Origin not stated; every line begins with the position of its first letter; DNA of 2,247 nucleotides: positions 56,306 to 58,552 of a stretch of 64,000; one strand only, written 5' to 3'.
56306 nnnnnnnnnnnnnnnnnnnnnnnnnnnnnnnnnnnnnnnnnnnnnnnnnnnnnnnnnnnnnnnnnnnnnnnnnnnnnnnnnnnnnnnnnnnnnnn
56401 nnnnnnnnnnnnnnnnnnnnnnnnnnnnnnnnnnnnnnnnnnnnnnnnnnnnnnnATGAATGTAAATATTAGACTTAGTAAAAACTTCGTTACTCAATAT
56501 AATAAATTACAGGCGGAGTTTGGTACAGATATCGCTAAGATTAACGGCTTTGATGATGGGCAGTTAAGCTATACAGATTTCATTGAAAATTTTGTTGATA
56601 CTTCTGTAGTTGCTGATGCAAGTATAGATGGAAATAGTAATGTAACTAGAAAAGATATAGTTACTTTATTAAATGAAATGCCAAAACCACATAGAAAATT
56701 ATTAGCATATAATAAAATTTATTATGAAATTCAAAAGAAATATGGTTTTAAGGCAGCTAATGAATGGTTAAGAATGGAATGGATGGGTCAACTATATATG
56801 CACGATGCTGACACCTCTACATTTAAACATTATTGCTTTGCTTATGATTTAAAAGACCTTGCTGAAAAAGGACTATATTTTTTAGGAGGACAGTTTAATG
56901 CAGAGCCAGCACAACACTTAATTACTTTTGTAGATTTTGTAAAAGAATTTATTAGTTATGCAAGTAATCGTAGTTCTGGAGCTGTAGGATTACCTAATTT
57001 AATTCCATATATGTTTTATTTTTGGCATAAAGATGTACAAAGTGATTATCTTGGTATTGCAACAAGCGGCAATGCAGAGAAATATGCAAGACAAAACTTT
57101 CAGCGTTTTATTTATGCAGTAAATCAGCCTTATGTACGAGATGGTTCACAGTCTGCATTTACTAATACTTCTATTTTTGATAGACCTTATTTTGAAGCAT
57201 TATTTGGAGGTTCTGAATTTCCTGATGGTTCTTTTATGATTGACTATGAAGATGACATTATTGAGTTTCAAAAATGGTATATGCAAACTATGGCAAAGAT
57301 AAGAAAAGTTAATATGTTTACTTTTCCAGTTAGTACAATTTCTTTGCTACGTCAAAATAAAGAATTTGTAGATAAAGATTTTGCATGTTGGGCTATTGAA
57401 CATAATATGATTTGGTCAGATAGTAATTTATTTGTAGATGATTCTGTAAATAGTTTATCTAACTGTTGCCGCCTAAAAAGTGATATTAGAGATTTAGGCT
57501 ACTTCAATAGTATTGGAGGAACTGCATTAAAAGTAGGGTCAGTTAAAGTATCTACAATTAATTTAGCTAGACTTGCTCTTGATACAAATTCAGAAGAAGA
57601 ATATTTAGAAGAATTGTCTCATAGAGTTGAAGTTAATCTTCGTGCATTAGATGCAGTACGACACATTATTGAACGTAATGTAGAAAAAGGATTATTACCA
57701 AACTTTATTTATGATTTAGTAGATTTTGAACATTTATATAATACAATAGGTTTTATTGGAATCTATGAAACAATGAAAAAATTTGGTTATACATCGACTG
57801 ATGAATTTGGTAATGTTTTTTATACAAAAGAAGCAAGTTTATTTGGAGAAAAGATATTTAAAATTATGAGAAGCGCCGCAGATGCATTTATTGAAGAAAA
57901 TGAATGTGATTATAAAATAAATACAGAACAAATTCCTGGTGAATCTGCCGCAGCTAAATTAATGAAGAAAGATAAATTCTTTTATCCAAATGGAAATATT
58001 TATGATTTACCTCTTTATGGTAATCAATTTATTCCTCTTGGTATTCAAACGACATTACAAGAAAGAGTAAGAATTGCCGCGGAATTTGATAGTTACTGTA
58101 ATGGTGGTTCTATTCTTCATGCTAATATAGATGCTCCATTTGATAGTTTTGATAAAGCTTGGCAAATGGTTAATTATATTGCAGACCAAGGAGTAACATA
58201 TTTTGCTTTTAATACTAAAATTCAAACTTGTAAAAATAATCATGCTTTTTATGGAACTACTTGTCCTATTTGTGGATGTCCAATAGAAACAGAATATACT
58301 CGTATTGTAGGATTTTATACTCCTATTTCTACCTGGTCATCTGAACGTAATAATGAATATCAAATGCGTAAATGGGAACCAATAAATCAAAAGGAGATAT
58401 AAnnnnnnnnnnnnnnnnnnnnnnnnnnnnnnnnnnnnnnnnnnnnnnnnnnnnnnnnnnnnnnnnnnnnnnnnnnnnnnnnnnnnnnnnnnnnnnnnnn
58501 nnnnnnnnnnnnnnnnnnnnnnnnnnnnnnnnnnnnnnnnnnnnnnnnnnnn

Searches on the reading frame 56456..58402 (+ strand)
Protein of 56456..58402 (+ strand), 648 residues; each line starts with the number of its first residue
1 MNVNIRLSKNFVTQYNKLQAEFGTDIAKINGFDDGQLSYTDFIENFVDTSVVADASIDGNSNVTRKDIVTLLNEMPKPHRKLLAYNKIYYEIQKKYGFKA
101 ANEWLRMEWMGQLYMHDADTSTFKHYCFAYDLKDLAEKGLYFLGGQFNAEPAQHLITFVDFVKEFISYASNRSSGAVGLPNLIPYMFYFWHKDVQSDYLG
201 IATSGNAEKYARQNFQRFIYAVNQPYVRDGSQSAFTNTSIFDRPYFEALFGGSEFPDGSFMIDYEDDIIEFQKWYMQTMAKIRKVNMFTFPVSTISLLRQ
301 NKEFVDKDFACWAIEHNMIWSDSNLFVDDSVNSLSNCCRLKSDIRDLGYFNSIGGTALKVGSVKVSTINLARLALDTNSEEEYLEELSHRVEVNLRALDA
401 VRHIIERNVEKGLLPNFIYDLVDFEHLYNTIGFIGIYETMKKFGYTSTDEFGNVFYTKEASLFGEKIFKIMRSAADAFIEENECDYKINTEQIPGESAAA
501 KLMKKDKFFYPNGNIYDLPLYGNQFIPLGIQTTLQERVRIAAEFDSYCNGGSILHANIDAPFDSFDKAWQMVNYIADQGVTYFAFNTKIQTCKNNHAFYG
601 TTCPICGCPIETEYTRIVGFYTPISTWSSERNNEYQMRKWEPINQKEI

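Call 40: search_protein_families(library=pfam, proteins=[window:56456-58402:+], max_evalue=0.001)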
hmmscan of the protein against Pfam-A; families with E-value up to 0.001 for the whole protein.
window:56456-58402:+ (648 aa): 1 family
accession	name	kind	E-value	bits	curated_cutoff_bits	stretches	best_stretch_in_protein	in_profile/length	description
PF13597.11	NRDD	-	2.7e-90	304.1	26.2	1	86-639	14-560/562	Anaerobic ribonucleoside-triphosphate reductase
